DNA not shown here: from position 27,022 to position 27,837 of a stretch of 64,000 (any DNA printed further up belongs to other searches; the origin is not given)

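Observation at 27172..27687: Bactofilin fused to an excisionase-type HTH DNA-binding domain.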

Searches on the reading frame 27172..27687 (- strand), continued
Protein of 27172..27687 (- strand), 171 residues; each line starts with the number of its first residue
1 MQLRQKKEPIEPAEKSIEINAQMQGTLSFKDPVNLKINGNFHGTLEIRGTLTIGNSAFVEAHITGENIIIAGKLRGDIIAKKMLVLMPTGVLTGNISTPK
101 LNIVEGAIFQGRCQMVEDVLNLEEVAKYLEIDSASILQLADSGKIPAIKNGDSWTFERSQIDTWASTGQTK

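Call 23: find_related_loci(query=A2, collection=genome_contigs, flank=5000)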
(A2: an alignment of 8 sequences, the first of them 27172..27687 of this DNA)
Query A2 (171 aa) in genome_contigs; peptide patterns used: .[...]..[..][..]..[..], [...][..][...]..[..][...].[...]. (x = any residue, [..] = any of these).
437 stretches matched a pattern; 334 encode a relative of the query (tblastn E <= 1e-3); the best 80 are kept; 80 distinct loci.
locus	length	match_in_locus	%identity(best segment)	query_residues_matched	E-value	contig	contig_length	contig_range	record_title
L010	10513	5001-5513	77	1-171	7e-92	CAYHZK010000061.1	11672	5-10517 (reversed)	MAG TPA_asm: uncultured Planctomycetales bacterium isolate ERP119705_co15_651 genome assembly, contig: NODE_6462_length_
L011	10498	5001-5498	80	4-169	2e-91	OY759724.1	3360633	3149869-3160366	MAG: Candidatus Omnitrophota bacterium isolate 1a5844f9-839a-4d7b-a7f9-2444bab12bdd genome assembly, chromosome: 1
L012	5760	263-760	78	4-169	3e-90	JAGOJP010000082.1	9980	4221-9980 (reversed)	MAG: Candidatus Omnitrophota bacterium isolate Go_SlDig_bin_317 Go_SlDig_20850_length_9980_cov_4.520654, whole genome sh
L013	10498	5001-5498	77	4-169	1e-89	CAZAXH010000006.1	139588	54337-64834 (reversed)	MAG TPA_asm: uncultured Planctomycetales bacterium isolate binchicken_co117_398 genome assembly, contig: NODE_147_length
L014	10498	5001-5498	76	4-169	2e-87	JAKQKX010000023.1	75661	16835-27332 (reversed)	MAG: Candidatus Omnitrophota bacterium isolate USDV_maxbin.135_sub k141_1122618, whole genome shotgun sequence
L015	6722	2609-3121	74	1-171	2e-87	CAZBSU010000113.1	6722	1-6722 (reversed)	MAG TPA_asm: uncultured Planctomycetales bacterium isolate binchicken_co256_149 genome assembly, contig: NODE_34239_leng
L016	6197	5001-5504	74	4-171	2e-86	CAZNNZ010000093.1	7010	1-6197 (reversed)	MAG TPA_asm: uncultured Planctomycetales bacterium isolate SRP278252_co2_854 genome assembly, contig: NODE_23027_length_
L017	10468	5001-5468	78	14-169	3e-86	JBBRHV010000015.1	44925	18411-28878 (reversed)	MAG: Candidatus Omnitrophota bacterium isolate Co_metawrap_2736 Cmw_2736_k141_218133_length_44925_cov_9.9992, whole geno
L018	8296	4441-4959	75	1-169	4e-86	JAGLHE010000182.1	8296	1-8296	MAG: Candidatus Omnitrophota bacterium isolate RS_10_7 ROV157_10.bin.7.fa_182, whole genome shotgun sequence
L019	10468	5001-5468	78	14-169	5e-86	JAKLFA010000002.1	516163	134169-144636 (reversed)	MAG: Candidatus Omnitrophota bacterium isolate RA.bin146 RA.bin146_2, whole genome shotgun sequence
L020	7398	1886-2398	74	1-171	4e-86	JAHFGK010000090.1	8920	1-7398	MAG: Candidatus Omnitrophota bacterium isolate nzgw313 NODE_13043_length_8921_cov_3.065682, whole genome shotgun sequenc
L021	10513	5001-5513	75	1-171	5e-86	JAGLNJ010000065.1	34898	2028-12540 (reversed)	MAG: Candidatus Omnitrophota bacterium isolate RS_6_36 ROV157_6.bin.36.fa_65, whole genome shotgun sequence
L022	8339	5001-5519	73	1-171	3e-85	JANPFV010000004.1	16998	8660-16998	MAG: Candidatus Omnitrophota bacterium isolate VAR_69_metabat_93 VAR_69_k141_3834347, whole genome shotgun sequence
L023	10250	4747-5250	74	4-171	2e-84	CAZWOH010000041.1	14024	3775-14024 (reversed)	MAG TPA_asm: uncultured Planctomycetales bacterium isolate binchicken_co346_31 genome assembly, contig: NODE_1065_length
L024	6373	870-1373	71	4-171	3e-84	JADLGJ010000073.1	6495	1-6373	MAG: Candidatus Omnitrophota bacterium isolate SJ432 c_000001117215, whole genome shotgun sequence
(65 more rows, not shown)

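Call 24: search_solved_structures(query=window:27172-27687:-, max_evalue=1, show_alignments=4)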
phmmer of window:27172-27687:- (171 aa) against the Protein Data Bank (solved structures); distinct sequences matched with E-value up to 1: 2.
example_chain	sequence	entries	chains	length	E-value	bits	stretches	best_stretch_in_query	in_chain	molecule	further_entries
6ria_A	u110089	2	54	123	4.8e-06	29.6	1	34-113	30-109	bactofilin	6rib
2n3d_A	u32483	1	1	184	8.1e-06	28.8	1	33-113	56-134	Bactofilin A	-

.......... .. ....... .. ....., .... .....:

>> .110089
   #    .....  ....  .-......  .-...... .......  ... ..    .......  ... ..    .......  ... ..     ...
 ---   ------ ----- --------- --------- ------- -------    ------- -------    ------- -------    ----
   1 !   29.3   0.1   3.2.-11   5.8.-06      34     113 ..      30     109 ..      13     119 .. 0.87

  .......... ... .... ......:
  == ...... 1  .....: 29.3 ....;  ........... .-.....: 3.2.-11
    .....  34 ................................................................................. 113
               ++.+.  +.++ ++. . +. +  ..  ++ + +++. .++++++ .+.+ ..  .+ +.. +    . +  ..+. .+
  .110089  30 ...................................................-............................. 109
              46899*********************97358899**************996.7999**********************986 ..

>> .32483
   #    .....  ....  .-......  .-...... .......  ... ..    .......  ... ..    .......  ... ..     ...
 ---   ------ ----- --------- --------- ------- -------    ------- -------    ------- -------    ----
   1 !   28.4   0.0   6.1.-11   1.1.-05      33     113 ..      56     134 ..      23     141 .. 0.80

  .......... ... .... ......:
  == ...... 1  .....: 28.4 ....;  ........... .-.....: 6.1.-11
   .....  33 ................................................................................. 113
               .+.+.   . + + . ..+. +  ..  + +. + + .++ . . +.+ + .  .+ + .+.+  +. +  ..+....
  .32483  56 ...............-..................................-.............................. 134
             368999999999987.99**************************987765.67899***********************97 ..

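Call 26: list_cluster_members(proteins=[P0121, P0122, P0123, P0124, P0126, P0127, P0131, P0137, P0146, P0188])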
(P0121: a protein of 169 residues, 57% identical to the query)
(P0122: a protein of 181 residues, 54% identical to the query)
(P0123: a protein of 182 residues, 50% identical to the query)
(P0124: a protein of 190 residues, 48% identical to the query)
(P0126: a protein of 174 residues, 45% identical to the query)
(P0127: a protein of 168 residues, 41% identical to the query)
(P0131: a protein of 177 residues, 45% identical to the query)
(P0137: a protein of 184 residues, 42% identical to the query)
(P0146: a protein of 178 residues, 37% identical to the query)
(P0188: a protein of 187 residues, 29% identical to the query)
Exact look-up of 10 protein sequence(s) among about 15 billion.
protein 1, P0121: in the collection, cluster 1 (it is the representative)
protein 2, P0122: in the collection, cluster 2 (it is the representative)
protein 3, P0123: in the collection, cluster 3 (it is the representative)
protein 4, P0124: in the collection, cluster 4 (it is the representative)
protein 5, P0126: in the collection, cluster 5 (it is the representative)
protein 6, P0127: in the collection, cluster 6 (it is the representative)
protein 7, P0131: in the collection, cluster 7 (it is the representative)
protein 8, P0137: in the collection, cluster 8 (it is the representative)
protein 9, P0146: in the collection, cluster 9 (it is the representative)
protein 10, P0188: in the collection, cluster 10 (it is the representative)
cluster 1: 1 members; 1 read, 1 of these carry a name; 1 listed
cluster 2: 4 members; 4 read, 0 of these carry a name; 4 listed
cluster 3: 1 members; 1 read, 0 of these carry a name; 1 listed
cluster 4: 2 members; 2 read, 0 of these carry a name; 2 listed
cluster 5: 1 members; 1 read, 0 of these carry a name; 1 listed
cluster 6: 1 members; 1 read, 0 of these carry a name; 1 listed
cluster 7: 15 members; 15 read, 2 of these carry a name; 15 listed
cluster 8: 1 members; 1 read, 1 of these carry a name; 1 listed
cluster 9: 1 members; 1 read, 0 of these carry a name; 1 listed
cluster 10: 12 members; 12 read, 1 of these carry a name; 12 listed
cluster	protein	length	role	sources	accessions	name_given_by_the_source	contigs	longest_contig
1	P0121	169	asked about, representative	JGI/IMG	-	excisionase family DNA binding protein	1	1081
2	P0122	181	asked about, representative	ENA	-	-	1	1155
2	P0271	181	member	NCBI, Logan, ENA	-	-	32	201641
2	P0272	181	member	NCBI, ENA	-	-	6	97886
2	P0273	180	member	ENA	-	-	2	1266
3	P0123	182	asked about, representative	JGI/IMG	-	-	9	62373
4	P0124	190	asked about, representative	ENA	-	-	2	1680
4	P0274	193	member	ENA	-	-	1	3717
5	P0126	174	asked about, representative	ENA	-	-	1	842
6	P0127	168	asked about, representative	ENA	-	-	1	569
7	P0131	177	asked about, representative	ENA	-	-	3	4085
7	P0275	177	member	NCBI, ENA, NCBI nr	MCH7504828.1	polymer-forming cytoskeletal protein [PVC group bacterium]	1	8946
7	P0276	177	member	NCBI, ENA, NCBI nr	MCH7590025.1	polymer-forming cytoskeletal protein [PVC group bacterium]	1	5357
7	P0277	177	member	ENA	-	-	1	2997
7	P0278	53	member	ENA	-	-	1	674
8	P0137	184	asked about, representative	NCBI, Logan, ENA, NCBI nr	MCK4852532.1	MAG: polymer-forming cytoskeletal protein [Candidatus Omnitrophica bacterium] | polymer-forming cytoskeletal protein [Candidatus Omnitrophota bacterium]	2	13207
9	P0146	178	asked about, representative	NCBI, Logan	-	-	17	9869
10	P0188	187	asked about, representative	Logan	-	-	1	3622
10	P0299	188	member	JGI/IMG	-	-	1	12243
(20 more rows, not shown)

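Call 35: predict_structure(alignment_id=A1)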
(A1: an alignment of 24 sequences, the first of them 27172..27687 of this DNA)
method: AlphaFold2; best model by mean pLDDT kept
length: 171 residues; sequences in the alignment: 24
mean_pLDDT: 90.1   pTM: 0.66
mean pLDDT of the five models: 90.1, 89.7, 88.9, 88.4, 88.1
residues with pLDDT >= 90: 127; 70-90: 28; 50-70: 14; < 50: 2
segments of 3 or more residues with pLDDT < 50: none
pLDDT, mean of each block of 10 residues (from residue 1): 61 76 94 95 96 98 97 98 97 96 97 86 90 94 92 89 78 43
secondary structure, 60 per line:
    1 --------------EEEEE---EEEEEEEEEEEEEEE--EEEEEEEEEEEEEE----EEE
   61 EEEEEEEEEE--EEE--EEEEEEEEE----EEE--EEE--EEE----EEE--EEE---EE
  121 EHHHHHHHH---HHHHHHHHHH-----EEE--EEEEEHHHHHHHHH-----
elements in order: E15-19 E23-37 E40-53 E58-70 E73-75 E78-86 E91-93 E96-98 E101-103 E108-110 E113-115 E119-121 H122-129 H133-142 E148-150 E153-157 H158-166

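Call 43: fold_search(model_id=the predicted structure, library=pdb)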
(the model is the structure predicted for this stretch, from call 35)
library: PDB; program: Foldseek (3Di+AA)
matches with E <= 10: 567; with E <= 0.001: 0
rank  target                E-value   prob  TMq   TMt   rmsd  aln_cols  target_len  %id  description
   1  6rib_A                1.4e-02  1.00  0.47  0.78   5.7       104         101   22  Cryo-EM reconstruction of Thermus thermophilus bactofilin double helical filaments (released 2019-07-17)
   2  2n3d_MODEL_1_A        3.3e-02  1.00  0.40  0.64   6.1       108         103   25  Atomic structure of the cytoskeletal bactofilin BacA revealed by solid-state NMR (released 2015-12-16)
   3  8dgl_B                4.5e-02  1.00  0.28  0.64   2.2        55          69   22  Crystal Structure of the RdfS Excisionase (released 2022-10-05)
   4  6ria_1                4.5e-02  1.00  0.32  0.59   7.9        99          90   16  Bactofilin from Thermus thermophilus, F105R mutant crystal structure (released 2019-07-17)
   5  6ama_B                5.1e-02  1.00  0.27  0.76   2.6        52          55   21  Structure of S. coelicolor/S. venezuelae BldC-smeA-ssfA complex to 3.09 Angstrom (released 2018-03-28)
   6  8dgl_A                8.3e-02  1.00  0.29  0.69   1.5        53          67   17  Crystal Structure of the RdfS Excisionase (released 2022-10-05)
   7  7lwr_A                1.2e-01  1.00  0.25  0.71   2.0        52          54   17  Structural and Biochemical Insight into Assembly of Molecular Motors Involved in Viral DNA Packaging (released 2022-03-09)
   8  6ama_H                1.2e-01  1.00  0.27  0.77   1.9        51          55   22  Structure of S. coelicolor/S. venezuelae BldC-smeA-ssfA complex to 3.09 Angstrom (released 2018-03-28)
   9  4j2n_C                1.4e-01  1.00  0.26  0.71   2.9        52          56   19  Crystal Structure of mycobacteriophage Pukovnik Xis (released 2013-10-23)
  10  6ama_Y                1.7e-01  1.00  0.27  0.73   2.6        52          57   21  Structure of S. coelicolor/S. venezuelae BldC-smeA-ssfA complex to 3.09 Angstrom (released 2018-03-28)
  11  6ama_A                1.9e-01  1.00  0.27  0.77   2.0        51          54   22  Structure of S. coelicolor/S. venezuelae BldC-smeA-ssfA complex to 3.09 Angstrom (released 2018-03-28)
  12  6ama_P                1.9e-01  1.00  0.27  0.75   2.6        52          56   21  Structure of S. coelicolor/S. venezuelae BldC-smeA-ssfA complex to 3.09 Angstrom (released 2018-03-28)
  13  6amk_B                1.9e-01  1.00  0.26  0.78   1.6        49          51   18  Structure of Streptomyces venezuelae BldC-whiI opt complex (released 2018-03-28)
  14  4lhf                  2.1e-01  1.00  0.24  0.49   2.9        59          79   19  Crystal structure of a DNA binding protein from phage P2 (released 2014-03-05)
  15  5i44_A                2.3e-01  1.00  0.27  0.63   2.4        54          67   17  Structure of RacA-DNA complex; P21 form (released 2016-05-04)
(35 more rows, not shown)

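Call 51: find_encoding_contigs(protein=P0271, flank=5000, max_places=1)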
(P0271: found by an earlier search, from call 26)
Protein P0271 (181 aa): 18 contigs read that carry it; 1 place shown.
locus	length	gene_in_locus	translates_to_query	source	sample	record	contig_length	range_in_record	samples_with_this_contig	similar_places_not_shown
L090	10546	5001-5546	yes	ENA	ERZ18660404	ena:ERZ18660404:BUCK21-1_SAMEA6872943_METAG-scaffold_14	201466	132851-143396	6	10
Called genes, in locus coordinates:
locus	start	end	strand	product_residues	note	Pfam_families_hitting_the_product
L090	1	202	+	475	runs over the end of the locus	PF01425:Amidase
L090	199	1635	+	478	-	PF02934:GatB_N, PF02637:GatB_Yqey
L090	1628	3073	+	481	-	PF00595:PDZ (faint), PF13180:PDZ_2 (weak), PF17820:PDZ_6, PF03572:Peptidase_S41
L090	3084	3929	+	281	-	PF04748:Polysacc_deac_2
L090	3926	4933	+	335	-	PF00814:TsaD, PF22521:HypF_C_2 (weak)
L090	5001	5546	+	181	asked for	PF04519:Bactofilin, PF12728:HTH_17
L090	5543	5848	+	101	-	PF12728:HTH_17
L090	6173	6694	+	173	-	PF00565:SNase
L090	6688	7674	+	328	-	PF01171:ATP_bind_3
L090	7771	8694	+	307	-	PF00535:Glycos_transf_2, PF13641:Glyco_tranf_2_3 (weak)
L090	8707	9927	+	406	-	-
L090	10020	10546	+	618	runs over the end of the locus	PF06480:FtsH_ext (faint), PF06068:TIP49 (weak), PF13191:AAA_16 (faint), PF00004:AAA, PF07728:AAA_5 (weak), PF17862:AAA_lid_3, PF01434:Peptidase_M41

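Call 52: find_encoding_contigs(protein=P0123, flank=5000, max_places=1)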
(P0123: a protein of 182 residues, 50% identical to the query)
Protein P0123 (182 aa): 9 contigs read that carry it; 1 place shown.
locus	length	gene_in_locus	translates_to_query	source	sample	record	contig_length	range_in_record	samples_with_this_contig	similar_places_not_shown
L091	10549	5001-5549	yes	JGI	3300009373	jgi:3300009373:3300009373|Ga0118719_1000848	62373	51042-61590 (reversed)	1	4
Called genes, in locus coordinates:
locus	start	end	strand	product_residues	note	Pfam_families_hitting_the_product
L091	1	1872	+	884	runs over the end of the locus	?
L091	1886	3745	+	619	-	PF13584:BatD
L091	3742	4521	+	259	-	PF07719:TPR_2 (faint), PF00515:TPR_1 (weak)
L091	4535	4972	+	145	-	PF02308:MgtC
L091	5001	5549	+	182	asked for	PF04519:Bactofilin, PF12728:HTH_17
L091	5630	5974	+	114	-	PF12728:HTH_17 (weak)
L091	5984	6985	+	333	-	PF13180:PDZ_2 (faint), PF17820:PDZ_6 (weak), PF00595:PDZ (weak)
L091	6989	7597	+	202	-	-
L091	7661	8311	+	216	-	PF07719:TPR_2 (faint)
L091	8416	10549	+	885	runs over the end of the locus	PF02739:5_3_exonuc_N, PF01367:5_3_exonuc, PF01612:DNA_pol_A_exo1, PF22619:DNA_polI_exo1, PF00476:DNA_pol_A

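Call 53: find_encoding_contigs(protein=P0146, flank=5000, max_places=1)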
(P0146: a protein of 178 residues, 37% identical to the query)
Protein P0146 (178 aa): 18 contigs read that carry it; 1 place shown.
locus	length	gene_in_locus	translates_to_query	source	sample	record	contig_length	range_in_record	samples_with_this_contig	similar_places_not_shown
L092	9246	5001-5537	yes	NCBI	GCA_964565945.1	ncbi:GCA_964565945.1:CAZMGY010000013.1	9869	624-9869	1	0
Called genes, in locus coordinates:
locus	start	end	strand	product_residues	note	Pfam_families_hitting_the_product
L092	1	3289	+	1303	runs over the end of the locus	?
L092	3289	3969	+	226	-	PF05036:SPOR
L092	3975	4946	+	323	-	PF07719:TPR_2 (weak), PF00515:TPR_1 (weak), PF00595:PDZ (weak), PF13180:PDZ_2 (faint), PF17820:PDZ_6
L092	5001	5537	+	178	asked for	PF04519:Bactofilin, PF12728:HTH_17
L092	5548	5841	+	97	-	PF12728:HTH_17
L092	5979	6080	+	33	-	-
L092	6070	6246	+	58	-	-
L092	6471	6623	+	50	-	-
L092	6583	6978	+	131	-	-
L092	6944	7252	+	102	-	-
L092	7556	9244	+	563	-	?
